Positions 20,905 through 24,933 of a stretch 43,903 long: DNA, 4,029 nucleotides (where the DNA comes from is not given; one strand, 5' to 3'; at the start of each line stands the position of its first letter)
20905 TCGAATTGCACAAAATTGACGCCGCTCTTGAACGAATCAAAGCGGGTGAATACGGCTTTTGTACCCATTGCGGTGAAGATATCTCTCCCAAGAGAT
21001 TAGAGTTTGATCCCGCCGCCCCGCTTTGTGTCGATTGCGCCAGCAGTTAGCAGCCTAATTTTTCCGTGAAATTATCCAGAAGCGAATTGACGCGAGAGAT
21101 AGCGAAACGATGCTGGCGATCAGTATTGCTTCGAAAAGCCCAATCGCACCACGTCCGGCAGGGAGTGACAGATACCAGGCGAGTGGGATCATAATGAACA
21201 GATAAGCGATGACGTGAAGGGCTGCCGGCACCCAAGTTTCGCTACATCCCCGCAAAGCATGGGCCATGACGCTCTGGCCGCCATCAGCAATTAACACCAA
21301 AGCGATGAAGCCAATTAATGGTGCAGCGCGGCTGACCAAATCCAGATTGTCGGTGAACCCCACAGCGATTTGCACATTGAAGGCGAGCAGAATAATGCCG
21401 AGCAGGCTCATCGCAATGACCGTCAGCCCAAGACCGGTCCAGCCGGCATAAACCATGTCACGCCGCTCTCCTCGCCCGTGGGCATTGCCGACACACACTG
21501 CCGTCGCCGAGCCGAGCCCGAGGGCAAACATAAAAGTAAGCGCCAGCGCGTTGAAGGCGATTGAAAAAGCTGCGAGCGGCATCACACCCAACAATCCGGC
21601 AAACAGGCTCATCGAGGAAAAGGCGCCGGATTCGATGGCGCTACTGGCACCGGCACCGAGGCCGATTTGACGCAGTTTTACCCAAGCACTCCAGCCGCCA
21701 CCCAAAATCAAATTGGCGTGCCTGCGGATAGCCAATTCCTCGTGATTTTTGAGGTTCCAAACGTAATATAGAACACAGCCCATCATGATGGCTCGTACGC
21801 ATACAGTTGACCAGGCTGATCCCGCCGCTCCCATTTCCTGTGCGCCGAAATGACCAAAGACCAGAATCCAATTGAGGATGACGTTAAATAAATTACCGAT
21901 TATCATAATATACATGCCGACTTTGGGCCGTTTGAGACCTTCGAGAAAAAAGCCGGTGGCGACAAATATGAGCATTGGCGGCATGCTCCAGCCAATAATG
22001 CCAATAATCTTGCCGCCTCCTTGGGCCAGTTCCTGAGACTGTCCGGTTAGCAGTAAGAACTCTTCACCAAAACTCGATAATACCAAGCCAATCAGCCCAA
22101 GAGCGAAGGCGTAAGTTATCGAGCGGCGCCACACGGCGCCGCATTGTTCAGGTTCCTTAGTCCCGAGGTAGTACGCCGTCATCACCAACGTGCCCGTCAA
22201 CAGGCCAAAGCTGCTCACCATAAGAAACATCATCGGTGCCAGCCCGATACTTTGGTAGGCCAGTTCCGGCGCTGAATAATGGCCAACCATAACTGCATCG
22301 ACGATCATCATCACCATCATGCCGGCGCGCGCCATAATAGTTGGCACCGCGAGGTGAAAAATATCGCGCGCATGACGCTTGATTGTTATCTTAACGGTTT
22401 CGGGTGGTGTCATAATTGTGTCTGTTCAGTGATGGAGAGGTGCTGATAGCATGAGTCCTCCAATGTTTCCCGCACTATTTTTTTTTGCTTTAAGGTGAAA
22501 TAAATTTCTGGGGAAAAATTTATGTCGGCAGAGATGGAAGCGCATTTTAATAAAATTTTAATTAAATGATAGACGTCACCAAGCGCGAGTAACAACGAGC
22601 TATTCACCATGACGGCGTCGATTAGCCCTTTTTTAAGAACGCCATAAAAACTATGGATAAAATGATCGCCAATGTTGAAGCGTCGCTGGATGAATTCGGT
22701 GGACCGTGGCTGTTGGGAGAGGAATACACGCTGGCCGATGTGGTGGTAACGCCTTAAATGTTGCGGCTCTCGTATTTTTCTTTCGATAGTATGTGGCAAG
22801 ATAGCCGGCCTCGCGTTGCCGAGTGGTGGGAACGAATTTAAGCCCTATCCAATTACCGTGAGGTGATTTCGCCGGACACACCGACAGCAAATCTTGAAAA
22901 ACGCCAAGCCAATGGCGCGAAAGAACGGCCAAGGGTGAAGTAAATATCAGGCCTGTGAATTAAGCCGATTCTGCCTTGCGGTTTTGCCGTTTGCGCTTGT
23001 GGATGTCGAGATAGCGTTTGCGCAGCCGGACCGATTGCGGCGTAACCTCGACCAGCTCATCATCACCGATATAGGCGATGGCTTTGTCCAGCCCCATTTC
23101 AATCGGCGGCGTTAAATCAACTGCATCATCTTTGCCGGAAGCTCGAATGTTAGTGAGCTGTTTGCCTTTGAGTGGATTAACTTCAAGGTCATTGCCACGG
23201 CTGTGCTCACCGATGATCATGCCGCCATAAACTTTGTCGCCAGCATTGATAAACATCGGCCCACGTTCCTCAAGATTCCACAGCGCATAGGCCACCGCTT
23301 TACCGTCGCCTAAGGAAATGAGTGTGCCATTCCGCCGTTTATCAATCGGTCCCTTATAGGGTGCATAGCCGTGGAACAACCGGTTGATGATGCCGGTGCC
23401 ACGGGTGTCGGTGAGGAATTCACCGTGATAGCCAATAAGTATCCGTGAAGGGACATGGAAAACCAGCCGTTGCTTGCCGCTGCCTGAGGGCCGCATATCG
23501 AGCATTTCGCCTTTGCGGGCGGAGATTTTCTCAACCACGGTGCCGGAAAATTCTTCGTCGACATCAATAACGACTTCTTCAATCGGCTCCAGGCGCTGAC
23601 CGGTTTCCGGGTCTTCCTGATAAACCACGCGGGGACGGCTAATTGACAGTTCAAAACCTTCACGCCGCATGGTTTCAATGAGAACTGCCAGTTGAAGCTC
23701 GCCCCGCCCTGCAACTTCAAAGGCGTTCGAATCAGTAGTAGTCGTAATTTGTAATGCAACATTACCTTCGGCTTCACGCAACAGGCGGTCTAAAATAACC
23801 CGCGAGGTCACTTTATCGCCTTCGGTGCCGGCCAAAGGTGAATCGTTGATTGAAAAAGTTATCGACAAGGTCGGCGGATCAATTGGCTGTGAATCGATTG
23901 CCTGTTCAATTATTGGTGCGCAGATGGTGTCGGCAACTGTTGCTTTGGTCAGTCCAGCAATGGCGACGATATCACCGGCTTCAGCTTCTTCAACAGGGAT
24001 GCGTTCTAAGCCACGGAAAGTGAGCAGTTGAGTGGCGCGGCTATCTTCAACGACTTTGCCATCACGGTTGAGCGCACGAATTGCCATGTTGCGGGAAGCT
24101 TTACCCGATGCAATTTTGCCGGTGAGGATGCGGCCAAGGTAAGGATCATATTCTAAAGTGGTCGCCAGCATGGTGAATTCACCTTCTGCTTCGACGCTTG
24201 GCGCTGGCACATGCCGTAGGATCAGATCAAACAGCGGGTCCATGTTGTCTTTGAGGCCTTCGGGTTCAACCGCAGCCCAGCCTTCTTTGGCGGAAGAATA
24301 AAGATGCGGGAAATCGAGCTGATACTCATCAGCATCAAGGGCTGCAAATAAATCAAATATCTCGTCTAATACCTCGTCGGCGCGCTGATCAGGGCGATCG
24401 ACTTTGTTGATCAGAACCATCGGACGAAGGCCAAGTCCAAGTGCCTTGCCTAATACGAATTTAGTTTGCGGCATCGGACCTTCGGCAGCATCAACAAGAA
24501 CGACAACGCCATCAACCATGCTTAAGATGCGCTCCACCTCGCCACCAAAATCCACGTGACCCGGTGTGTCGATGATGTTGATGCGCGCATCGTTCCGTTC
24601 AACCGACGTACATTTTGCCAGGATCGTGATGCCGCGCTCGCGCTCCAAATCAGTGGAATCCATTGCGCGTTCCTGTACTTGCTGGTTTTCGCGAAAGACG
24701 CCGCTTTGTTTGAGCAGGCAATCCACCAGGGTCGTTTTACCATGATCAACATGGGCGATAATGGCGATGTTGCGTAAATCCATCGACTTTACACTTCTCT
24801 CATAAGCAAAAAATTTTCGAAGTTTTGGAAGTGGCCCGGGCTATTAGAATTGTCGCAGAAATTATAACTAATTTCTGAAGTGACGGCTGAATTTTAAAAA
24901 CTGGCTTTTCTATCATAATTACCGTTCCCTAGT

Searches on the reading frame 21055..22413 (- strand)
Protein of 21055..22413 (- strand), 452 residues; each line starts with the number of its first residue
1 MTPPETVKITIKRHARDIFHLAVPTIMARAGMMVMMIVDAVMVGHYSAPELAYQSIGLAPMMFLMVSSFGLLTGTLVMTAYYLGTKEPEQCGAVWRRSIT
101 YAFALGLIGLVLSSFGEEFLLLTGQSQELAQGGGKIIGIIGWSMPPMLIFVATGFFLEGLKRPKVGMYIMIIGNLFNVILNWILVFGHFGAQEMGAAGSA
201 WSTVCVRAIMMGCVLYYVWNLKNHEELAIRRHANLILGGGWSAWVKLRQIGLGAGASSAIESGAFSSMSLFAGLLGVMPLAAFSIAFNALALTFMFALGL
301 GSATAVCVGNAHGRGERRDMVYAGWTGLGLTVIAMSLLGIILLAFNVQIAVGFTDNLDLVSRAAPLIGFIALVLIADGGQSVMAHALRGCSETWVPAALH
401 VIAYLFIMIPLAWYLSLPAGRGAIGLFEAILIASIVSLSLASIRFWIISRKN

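Call 57: search_protein_families(library=pfam, proteins=[window:21055-22413:-], max_evalue=0.00001)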
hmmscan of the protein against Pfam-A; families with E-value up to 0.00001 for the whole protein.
window:21055-22413:- (452 aa): 1 family
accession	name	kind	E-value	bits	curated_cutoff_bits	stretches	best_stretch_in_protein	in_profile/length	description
PF01554.23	MatE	-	1.9e-46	158.1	24.9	2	24-183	1-161/161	MatE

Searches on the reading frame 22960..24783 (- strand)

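Call 57: search_protein_families(library=pfam, proteins=[window:22960-24783:-], max_evalue=0.00001)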
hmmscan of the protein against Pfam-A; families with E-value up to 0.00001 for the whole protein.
window:22960-24783:- (607 aa): 5 families
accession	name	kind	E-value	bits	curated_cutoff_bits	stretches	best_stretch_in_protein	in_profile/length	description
PF00009.33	GTP_EFTU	-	3.1e-56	190.4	26.5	1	2-193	2-187/188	Elongation factor Tu GTP binding domain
PF21018.2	BipA_C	-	7.9e-46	154.8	23.8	1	485-593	1-109/110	TypA/BipA C-terminal domain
PF00679.30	EFG_C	-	2.7e-22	79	27.9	1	398-482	3-87/89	Elongation factor G C-terminus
PF03144.31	GTP_EFTU_D2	-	3.3e-11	43.9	30.3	1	217-288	1-73/73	Elongation factor Tu domain 2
PF22042.2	EF-G_D2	-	3.1e-09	37.3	27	1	208-288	7-82/84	Elongation factor G domain 2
